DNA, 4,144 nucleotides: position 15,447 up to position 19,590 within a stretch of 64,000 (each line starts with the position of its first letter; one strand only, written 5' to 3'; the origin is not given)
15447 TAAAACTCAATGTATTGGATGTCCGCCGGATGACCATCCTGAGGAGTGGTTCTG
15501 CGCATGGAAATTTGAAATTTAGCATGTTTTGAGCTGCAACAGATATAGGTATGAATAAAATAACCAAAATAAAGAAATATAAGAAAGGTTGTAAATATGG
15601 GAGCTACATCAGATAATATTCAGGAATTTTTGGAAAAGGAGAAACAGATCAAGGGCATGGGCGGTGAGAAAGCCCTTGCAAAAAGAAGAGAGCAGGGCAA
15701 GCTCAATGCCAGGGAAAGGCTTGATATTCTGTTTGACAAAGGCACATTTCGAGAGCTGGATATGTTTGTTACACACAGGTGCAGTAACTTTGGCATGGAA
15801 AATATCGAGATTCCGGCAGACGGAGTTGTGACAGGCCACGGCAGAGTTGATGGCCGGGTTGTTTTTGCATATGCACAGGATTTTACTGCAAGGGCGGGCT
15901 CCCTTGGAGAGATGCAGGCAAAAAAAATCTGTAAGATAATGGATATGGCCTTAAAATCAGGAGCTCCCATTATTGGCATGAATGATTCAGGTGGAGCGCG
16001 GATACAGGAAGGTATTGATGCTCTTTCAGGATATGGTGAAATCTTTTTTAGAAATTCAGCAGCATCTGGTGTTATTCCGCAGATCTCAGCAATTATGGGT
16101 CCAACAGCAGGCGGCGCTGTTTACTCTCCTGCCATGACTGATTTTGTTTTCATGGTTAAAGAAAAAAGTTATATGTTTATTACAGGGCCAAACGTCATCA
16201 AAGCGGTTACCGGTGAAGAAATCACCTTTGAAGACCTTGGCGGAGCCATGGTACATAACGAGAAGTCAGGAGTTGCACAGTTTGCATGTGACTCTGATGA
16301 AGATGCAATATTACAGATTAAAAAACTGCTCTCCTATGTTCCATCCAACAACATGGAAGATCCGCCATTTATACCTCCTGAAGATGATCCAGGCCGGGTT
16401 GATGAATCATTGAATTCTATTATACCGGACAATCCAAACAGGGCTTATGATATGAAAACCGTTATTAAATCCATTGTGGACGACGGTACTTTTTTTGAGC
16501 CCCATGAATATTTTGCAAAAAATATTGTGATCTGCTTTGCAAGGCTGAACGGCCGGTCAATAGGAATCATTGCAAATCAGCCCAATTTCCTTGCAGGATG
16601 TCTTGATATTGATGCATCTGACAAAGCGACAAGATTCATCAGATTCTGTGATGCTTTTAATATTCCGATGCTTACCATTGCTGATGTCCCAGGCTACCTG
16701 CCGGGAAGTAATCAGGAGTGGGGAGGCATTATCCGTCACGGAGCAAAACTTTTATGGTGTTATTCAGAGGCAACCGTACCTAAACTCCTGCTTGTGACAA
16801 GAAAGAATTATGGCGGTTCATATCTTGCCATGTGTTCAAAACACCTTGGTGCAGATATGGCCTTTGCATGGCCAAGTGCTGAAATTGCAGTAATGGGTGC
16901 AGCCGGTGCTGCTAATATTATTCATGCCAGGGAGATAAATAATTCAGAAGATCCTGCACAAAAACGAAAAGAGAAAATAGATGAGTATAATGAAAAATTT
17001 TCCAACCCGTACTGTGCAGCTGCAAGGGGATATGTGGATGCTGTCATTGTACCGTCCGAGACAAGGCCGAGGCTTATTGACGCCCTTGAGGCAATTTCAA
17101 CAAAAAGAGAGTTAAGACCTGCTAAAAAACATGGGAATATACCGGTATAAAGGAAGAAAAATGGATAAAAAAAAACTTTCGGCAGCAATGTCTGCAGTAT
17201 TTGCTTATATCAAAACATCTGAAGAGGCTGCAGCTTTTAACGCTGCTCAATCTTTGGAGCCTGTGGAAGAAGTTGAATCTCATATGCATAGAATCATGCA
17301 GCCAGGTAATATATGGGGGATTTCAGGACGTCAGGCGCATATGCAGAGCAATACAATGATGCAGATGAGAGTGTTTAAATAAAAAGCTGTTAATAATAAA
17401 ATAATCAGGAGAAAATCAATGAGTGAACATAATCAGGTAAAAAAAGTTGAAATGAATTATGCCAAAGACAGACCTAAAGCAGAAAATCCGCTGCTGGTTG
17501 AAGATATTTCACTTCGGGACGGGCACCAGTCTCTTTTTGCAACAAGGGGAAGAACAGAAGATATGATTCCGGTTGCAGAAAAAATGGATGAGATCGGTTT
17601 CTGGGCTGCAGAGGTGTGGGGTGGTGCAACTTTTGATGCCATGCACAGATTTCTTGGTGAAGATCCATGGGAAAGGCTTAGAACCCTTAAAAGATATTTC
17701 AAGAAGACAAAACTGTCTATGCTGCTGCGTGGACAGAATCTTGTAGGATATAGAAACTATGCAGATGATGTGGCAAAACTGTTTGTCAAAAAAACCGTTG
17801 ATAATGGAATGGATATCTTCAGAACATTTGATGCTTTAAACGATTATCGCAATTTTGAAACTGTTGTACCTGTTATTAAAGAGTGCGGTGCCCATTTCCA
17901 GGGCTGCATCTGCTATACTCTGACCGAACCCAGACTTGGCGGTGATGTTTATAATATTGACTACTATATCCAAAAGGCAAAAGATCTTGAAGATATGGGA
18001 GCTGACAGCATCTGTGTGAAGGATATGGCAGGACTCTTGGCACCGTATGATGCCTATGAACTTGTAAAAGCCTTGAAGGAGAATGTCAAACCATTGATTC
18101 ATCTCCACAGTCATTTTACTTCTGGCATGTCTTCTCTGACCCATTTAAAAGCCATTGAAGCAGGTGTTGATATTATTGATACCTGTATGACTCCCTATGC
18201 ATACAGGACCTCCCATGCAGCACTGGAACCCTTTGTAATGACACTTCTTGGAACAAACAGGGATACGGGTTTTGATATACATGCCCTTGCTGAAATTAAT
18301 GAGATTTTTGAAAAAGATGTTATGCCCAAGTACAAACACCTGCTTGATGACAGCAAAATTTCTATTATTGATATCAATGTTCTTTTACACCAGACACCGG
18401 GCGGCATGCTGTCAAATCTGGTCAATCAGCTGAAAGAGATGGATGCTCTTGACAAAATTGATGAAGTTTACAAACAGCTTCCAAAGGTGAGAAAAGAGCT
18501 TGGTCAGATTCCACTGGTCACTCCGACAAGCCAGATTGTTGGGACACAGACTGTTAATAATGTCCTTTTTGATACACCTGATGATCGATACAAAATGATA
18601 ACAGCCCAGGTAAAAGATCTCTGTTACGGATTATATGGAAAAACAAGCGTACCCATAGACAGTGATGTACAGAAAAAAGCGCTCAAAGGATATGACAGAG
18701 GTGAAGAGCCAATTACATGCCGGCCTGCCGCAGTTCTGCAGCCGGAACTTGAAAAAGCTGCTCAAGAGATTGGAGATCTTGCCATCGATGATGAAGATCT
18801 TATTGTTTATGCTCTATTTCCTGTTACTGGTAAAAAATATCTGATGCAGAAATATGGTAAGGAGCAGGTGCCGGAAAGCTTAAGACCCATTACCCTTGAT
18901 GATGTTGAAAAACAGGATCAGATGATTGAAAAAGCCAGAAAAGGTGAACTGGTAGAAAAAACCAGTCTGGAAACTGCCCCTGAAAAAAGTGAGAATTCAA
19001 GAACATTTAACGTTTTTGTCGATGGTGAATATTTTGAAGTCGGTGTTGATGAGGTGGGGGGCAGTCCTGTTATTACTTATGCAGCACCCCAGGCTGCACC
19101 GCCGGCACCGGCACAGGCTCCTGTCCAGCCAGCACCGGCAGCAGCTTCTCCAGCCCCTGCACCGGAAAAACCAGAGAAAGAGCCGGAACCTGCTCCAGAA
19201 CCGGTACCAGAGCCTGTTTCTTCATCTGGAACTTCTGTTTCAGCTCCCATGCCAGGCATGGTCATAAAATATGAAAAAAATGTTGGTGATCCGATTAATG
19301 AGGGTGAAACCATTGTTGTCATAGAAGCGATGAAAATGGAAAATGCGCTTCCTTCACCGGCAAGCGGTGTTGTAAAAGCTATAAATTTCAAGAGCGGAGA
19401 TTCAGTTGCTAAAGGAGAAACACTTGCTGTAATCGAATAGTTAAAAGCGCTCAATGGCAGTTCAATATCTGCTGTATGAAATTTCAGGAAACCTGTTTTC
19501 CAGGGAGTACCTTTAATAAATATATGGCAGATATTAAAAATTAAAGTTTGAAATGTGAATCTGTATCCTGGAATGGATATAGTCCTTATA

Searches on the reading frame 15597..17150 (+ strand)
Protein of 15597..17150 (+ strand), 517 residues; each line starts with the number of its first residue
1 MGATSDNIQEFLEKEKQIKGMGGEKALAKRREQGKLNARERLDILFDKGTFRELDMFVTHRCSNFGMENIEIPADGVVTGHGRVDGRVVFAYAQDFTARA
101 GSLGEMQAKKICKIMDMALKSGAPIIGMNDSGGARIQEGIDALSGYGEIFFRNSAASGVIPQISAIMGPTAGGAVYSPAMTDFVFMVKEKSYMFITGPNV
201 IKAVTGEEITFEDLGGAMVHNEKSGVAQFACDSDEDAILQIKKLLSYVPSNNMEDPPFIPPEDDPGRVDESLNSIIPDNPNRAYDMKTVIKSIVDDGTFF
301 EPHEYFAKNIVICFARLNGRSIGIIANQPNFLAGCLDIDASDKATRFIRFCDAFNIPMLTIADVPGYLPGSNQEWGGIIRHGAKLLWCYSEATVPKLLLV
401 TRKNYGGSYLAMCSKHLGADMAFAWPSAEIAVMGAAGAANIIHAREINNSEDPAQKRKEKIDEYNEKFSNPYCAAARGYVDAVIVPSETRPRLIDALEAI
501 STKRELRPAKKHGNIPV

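Call 7: search_protein_families(library=pfam, proteins=[window:15597-17150:+])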
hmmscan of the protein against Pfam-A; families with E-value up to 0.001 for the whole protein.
window:15597-17150:+ (517 aa): 2 families
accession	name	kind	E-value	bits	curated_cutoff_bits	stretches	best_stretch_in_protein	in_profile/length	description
PF01039.27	Carboxyl_trans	-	7e-196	652.1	22.3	1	30-515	2-493/493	Carboxyl transferase domain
PF03255.19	ACCA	-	4.8e-08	33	23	1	339-443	131-231/310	Acetyl co-enzyme A carboxylase carboxyltransferase-like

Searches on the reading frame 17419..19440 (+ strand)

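Call 7: search_protein_families(library=pfam, proteins=[window:17419-19440:+])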
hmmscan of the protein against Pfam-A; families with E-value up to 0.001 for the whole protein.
window:17419-19440:+ (673 aa): 4 families
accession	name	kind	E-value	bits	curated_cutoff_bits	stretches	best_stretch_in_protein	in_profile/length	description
PF02436.23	PYC_OADA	-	8.6e-53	179.5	27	1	321-486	1-172/201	Conserved carboxylase domain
PF00364.28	Biotin_lipoyl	-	1.4e-18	66.9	22.1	1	606-672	2-73/73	Biotin-requiring enzyme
PF00682.25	HMGL-like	-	3.1e-16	60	29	1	29-295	6-258/260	HMGL-like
PF13533.13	Biotin_lipoyl_2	-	0.00011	22.4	29.8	1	646-673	5-32/32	Biotin-lipoyl like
